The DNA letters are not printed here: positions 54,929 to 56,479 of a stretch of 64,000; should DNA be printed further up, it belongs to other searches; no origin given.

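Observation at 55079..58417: Methanesulfonate monooxygenase operon msmABCD recognised by the CXH-X26-CXXH Rieske spacing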

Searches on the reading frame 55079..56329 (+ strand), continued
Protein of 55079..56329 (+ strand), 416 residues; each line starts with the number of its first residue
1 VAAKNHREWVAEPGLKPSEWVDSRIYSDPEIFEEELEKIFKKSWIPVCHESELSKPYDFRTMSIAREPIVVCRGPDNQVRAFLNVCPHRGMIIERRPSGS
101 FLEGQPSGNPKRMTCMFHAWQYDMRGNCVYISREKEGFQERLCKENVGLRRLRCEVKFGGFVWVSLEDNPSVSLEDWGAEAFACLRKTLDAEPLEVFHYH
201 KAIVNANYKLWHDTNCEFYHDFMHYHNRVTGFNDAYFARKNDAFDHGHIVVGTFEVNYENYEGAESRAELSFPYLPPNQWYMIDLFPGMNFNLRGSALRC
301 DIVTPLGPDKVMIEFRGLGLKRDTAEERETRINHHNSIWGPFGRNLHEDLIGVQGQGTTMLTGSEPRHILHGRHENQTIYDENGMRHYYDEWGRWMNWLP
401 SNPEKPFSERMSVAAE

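Call 53: search_solved_structures(query=A2, max_evalue=1e-10, show_alignments=3)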
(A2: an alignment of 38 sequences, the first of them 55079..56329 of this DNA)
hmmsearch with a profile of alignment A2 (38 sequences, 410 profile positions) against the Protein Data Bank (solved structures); distinct sequences matched with E-value up to 1e-10: 32.
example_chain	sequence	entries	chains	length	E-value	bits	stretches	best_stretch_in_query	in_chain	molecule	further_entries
7vju_A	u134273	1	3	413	4.6e-60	206.9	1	20-398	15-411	Rieske (2Fe-2S) domain protein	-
7q04_D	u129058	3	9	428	5.2e-60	206.7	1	20-402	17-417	Terephthalate 1,2-dioxygenase, terminal oxygenase component subunit alpha 2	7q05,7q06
8k0a_A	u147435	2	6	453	1.8e-53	185.2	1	19-229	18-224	3-phenylpropionate/cinnamic acid dioxygenase subunit alpha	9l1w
7yls_B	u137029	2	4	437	2e-52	181.7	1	13-395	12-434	Rieske (2Fe-2S) domain protein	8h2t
3gzx_A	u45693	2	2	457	3.1e-52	181.1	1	19-400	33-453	Biphenyl dioxygenase subunit alpha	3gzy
9o71_A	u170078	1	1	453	3.5e-52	180.9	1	13-395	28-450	Phenylpropionate dioxygenase-like ring-hydroxylating dioxygenase large terminal subunit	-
1wql_A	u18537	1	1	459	4.6e-52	180.5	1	17-400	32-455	iron-sulfur protein large subunit of cumene dioxygenase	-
7c8z_A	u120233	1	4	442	2.3e-51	178.2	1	25-395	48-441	Salicylate 5-hydroxylase, large oxygenase component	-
5xbp_A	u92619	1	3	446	9.3e-51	176.2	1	25-228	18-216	3NT oxygenase alpha subunit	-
1uli_A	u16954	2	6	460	1.7e-50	175.4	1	19-395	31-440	biphenyl dioxygenase large subunit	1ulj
2b1x_A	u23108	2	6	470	4.8e-50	173.9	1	12-231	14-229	naphthalene dioxygenase large subunit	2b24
9jp5_A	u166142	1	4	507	1.2e-49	172.6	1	6-241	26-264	Phthalate 3,4-dioxygenase alpha subunit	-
2yfi_A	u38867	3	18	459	1.6e-49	172.2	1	17-397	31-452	BIPHENYL DIOXYGENASE SUBUNIT ALPHA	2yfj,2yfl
2xsh_A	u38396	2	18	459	1.6e-49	172.2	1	17-397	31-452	BIPHENYL DIOXYGENASE SUBUNIT ALPHA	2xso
2xr8_A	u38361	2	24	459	2.3e-49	171.6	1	17-397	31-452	BIPHENYL DIOXYGENASE SUBUNIT ALPHA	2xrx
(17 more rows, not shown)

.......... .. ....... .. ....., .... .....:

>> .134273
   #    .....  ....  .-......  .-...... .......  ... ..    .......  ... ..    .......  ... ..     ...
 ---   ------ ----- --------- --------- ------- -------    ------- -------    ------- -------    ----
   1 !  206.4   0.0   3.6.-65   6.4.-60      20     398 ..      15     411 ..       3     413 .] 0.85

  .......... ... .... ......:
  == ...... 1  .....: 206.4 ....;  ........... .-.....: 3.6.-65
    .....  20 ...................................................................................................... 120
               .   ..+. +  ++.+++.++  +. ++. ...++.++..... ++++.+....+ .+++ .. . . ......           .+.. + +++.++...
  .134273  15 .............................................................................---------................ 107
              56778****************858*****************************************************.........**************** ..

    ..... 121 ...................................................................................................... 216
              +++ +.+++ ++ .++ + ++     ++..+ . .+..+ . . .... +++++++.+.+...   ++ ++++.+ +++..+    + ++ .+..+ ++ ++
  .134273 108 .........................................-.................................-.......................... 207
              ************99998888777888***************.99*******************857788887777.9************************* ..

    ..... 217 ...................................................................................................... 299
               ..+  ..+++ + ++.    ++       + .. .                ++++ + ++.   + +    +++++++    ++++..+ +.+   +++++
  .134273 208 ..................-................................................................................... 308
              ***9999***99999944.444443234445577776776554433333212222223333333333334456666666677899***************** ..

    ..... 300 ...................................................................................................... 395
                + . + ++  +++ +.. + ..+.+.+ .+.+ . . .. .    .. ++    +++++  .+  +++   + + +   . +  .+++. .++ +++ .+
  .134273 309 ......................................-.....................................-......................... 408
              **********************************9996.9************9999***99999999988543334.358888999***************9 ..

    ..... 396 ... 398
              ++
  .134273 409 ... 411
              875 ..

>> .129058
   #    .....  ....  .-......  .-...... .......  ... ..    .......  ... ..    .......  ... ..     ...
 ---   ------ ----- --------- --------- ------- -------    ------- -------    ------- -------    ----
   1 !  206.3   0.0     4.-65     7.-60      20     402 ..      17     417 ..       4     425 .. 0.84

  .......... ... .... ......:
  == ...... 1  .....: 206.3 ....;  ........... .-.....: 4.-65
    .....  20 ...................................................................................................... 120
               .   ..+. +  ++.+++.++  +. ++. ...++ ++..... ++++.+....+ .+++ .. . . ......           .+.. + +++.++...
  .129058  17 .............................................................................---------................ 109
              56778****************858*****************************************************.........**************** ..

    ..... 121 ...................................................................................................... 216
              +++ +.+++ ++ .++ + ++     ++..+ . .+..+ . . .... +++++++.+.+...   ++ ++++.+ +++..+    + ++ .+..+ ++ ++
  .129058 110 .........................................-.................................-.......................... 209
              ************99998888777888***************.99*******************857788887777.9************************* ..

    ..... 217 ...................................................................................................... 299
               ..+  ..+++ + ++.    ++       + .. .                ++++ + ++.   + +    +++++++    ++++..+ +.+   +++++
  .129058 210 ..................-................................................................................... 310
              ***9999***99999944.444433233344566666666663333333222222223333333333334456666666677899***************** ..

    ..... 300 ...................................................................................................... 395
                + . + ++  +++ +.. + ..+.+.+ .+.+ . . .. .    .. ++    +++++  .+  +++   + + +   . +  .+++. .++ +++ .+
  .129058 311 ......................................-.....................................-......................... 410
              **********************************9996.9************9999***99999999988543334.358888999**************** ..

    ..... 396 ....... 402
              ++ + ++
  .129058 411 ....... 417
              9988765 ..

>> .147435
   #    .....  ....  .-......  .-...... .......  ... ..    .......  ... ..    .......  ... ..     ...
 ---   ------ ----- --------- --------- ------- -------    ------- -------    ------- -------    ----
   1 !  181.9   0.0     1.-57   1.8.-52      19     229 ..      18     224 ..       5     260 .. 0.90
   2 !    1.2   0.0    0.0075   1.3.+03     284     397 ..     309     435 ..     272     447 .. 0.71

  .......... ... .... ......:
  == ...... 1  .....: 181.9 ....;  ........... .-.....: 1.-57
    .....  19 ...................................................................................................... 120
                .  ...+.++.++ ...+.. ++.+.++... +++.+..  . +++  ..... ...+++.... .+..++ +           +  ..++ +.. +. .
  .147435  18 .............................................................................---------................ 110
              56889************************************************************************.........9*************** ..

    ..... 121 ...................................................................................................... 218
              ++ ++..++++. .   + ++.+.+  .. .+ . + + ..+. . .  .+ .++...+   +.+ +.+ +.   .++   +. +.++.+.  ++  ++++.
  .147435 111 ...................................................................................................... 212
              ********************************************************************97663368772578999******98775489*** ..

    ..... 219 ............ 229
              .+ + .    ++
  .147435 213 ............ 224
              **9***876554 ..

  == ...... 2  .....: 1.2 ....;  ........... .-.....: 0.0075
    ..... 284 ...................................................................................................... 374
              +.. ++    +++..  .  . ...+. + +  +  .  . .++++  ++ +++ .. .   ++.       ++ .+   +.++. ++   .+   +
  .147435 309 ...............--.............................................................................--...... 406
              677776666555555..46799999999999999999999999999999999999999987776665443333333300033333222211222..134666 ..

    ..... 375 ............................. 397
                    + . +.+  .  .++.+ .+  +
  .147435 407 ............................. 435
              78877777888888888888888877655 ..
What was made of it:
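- The predicted iron motif is H-x3-H rather than the usual H-x4-H (call 53).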

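Call 59: search_dna_similar(query=window:55079-56329:+, collection=plasmids, mode=protein, max_evalue=1e-50, max_rows=25)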
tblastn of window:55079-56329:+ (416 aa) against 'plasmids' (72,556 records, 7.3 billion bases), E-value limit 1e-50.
Records with a match: 7; places in all: 7; records where one place covers at least 80% of the query: 7.
Best place of each record, by identity: 80-90% 1; <60% 6.
By first word of the organism name: Hydrogenophaga 2; uncultured 2; Methylobacterium 1; Burkholderia 1; Paraburkholderia 1.
By predicted mobility (MOB-suite, as given by PLSDB): conjugative 5; non-mobilizable 1; mobilizable 1.
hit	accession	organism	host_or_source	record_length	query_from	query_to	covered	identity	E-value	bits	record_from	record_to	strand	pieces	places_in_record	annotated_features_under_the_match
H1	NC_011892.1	Methylobacterium nodulans ORS 2060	-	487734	1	416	100%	83.2%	0e+0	708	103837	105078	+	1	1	aromatic ring-hydroxylating dioxygenase subunit alpha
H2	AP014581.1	Burkholderia sp. RPE67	Riptortus pedestris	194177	3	415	99%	50.4%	1e-122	399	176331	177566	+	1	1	methanesulfonate monooxygenase, hydroxylase alpha subunit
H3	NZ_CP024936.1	Paraburkholderia graminis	soil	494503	3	403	96%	48.9%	2e-117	383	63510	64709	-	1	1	aromatic ring-hydroxylating dioxygenase subunit alpha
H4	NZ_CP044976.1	Hydrogenophaga sp. PBL-H3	-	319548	4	403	96%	38.8%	6e-82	281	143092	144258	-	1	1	aromatic ring-hydroxylating dioxygenase subunit alpha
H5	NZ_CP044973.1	Hydrogenophaga sp. PBL-H3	-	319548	4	403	96%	38.8%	6e-82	281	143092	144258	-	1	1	aromatic ring-hydroxylating dioxygenase subunit alpha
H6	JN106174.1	uncultured bacterium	-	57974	13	403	94%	37.4%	2e-65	233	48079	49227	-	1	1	ring-hydroxylating dioxygenase alpha subunit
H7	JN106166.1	uncultured bacterium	-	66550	13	403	94%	37.4%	2e-65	233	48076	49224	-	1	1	ring-hydroxylating dioxygenase alpha subunit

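Call 60: get_annotated_region(hit=H1, flank=9000)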
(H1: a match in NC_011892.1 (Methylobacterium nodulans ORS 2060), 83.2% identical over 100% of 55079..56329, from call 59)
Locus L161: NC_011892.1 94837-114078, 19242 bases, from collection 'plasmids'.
description: Methylobacterium nodulans ORS 2060 plasmid pMNOD01, complete sequence
organism: Methylobacterium nodulans ORS 2060 (NCBI taxid 460265)
taxonomy: Bacteria; Pseudomonadota; Alphaproteobacteria; Hyphomicrobiales; Methylobacteriaceae; Methylobacterium; Methylobacterium nodulans; Methylobacterium nodulans ORS 2060
host: -; source: -; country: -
typing (MOB-suite, as given by PLSDB): non-mobilizable
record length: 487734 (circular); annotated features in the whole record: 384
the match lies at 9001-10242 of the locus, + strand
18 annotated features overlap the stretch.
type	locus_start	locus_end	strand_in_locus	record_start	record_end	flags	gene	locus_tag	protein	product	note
CDS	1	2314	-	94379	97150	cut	fdhF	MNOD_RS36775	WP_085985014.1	formate dehydrogenase subunit alpha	GO:0015942 - formate metabolic process [Evidence IEA]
CDS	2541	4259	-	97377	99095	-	-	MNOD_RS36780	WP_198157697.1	NAD(P)H-dependent oxidoreductase subunit E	-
CDS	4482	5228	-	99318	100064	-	-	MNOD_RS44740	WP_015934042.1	hypothetical protein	-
CDS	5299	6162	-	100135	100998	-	-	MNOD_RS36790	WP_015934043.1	amidohydrolase family protein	-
CDS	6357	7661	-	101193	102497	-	-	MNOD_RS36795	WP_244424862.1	MFS transporter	GO:0055085 - transmembrane transport [Evidence IEA]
CDS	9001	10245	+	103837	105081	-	-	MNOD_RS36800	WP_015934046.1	aromatic ring-hydroxylating dioxygenase subunit alpha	-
CDS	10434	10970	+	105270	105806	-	-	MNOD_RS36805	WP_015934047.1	nuclear transport factor 2 family protein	-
CDS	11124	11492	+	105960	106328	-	-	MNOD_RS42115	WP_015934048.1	Rieske 2Fe-2S domain-containing protein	-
CDS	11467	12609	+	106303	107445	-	-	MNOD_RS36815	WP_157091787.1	2Fe-2S iron-sulfur cluster-binding protein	-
CDS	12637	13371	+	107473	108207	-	-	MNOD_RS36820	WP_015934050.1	sulfite exporter TauE/SafE family protein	GO:0006810 - transport [Evidence IEA]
CDS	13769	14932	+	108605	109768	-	-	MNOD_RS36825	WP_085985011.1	molybdopterin-dependent oxidoreductase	-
CDS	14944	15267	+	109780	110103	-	-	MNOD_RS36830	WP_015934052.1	cytochrome c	-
CDS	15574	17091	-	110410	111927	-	-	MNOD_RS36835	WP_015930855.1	IS66-like element ISMno13 family transposase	GO:0006313 - DNA transposition [Evidence IEA]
CDS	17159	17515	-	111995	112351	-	tnpB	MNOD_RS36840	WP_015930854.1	IS66 family insertion sequence element accessory protein TnpB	-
CDS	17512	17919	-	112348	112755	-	-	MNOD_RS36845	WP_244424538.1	transposase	GO:0006313 - DNA transposition [Evidence IEA]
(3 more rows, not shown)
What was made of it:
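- msm clusters occur on plasmids elsewhere (calls 59, 60).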

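Call 68: get_annotated_region(hit=H2, flank=12000)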
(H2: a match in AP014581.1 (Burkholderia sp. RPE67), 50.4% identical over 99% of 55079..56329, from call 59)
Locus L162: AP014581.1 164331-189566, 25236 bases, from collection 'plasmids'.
description: Burkholderia sp. RPE67 plasmid p3 DNA, complete genome
organism: Burkholderia sp. RPE67 (NCBI taxid 758796)
taxonomy: Bacteria; Pseudomonadota; Betaproteobacteria; Burkholderiales; Burkholderiaceae; Burkholderia; Burkholderia sp. RPE67
host: -; source: Riptortus pedestris; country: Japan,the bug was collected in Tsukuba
typing (MOB-suite, as given by PLSDB): mobilizable; relaxase MOBH
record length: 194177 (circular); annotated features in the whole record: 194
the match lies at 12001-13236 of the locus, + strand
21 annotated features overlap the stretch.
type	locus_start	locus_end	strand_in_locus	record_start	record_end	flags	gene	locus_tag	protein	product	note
CDS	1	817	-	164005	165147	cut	-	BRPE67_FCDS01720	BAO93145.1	putative membrane protein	-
CDS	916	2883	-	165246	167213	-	-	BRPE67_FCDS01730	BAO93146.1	putative membrane protein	-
CDS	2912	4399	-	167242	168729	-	-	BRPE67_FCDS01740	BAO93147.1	putative membrane protein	-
CDS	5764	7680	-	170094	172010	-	-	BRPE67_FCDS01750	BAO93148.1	PrpE protein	-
CDS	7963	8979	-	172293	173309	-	-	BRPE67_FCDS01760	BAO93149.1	putative membrane protein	-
CDS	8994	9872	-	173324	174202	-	-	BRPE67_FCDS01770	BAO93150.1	putative membrane protein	-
CDS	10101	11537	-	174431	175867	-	-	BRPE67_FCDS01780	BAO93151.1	lactaldehyde dehydrogenase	-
CDS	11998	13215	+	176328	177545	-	-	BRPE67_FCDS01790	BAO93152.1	methanesulfonate monooxygenase, hydroxylase alpha subunit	-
CDS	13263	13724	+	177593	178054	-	-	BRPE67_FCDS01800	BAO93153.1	methanesulfonate monooxygenase, hydroxylase subunit beta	-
CDS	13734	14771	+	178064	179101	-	-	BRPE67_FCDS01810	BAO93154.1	methanesulfonate monooxygenase component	-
CDS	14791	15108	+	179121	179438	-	-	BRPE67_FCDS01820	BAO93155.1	putative membrane protein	-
CDS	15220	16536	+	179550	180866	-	-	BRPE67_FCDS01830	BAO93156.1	major facilitator transporter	-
CDS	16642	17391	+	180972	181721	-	-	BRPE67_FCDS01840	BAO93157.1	putative membrane protein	-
CDS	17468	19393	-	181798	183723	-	-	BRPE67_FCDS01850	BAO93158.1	Fis family GAF modulated sigma54 specific transcriptional regulator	-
CDS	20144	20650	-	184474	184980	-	-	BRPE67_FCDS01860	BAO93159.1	AraC family transcriptional regulator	-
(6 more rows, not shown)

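Call 74: find_homologous_proteins(query=L066:10001-11242:+, max_evalue=1e-150)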
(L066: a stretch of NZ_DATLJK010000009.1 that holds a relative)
Query L066:10001-11242:+ (414 aa): 276 proteins with E <= 1e-150 among 2200 candidates; the best 120 are listed.
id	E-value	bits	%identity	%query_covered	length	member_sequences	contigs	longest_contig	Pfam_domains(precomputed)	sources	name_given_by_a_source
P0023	1.1e-267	906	93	95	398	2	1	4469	PF00355.33,PF00848.26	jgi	jgi:methanesulfonate monooxygenase large subunit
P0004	1.6e-267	906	87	100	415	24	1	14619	PF00355.33,PF00848.26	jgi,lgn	jgi:methanesulfonate monooxygenase large subunit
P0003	3.1e-265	898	88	100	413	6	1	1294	PF00355.33,PF00848.26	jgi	-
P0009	3.9e-261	885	85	100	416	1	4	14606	PF00355.33,PF00848.26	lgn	-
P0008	5.0e-261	884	85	100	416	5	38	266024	PF00355.33,PF00848.26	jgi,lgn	jgi:methanesulfonate monooxygenase large subunit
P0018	5.2e-258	875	86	100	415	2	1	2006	PF00355.33,PF00848.26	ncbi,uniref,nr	ncbi:Anthranilate 1,2-dioxygenase large subunit [Methyloligella halotolerans]|uniref:Anthranilate 1,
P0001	8.0e-256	867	83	100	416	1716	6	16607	PF00355.33,PF00848.26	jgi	-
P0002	1.5e-255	866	84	100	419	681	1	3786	PF00355.33,PF00848.26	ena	-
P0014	7.3e-255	864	82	100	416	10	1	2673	PF00355.33,PF00848.26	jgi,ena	-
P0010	7.8e-255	864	83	100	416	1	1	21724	PF00355.33,PF00848.26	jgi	jgi:methanesulfonate monooxygenase large subunit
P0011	3.8e-254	862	83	100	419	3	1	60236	PF00355.33,PF00848.26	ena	-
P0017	3.5e-253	859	84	97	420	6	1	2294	PF00355.33,PF00848.26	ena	-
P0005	8.6e-252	854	81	100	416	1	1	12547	PF00355.33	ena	-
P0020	4.0e-249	845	82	100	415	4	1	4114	PF00355.33,PF00848.26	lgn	-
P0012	5.1e-245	832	79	100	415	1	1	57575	PF00355.33,PF00848.26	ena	-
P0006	2.4e-244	829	82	99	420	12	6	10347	PF00355.33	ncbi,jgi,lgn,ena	ncbi:MAG: aromatic ring-hydroxylating dioxygenase subunit alpha [Beijerinckiaceae bacterium]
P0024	5.9e-242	822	79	100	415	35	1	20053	PF00355.33,PF00848.26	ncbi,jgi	-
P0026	7.1e-234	795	78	99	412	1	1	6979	PF00355.33,PF00848.26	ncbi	-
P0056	8.4e-230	782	75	100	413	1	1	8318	PF00355.33,PF00848.26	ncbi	-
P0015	1.8e-227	774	87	87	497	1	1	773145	PF00355.33,PF00848.26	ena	-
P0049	2.4e-225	767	74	99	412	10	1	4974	PF00355.33,PF00848.26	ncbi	-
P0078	1.8e-219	747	73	99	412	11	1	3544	PF00355.33,PF00848.26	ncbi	-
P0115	2.9e-218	744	72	99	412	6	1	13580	PF00355.33,PF00848.26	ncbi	-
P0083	8.7e-218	742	72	100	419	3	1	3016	PF00355.33,PF00848.26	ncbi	-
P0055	1.1e-217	742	73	99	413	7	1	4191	PF00355.33,PF00848.26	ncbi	-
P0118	5.5e-210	716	71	98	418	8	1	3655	PF00355.33,PF00848.26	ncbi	-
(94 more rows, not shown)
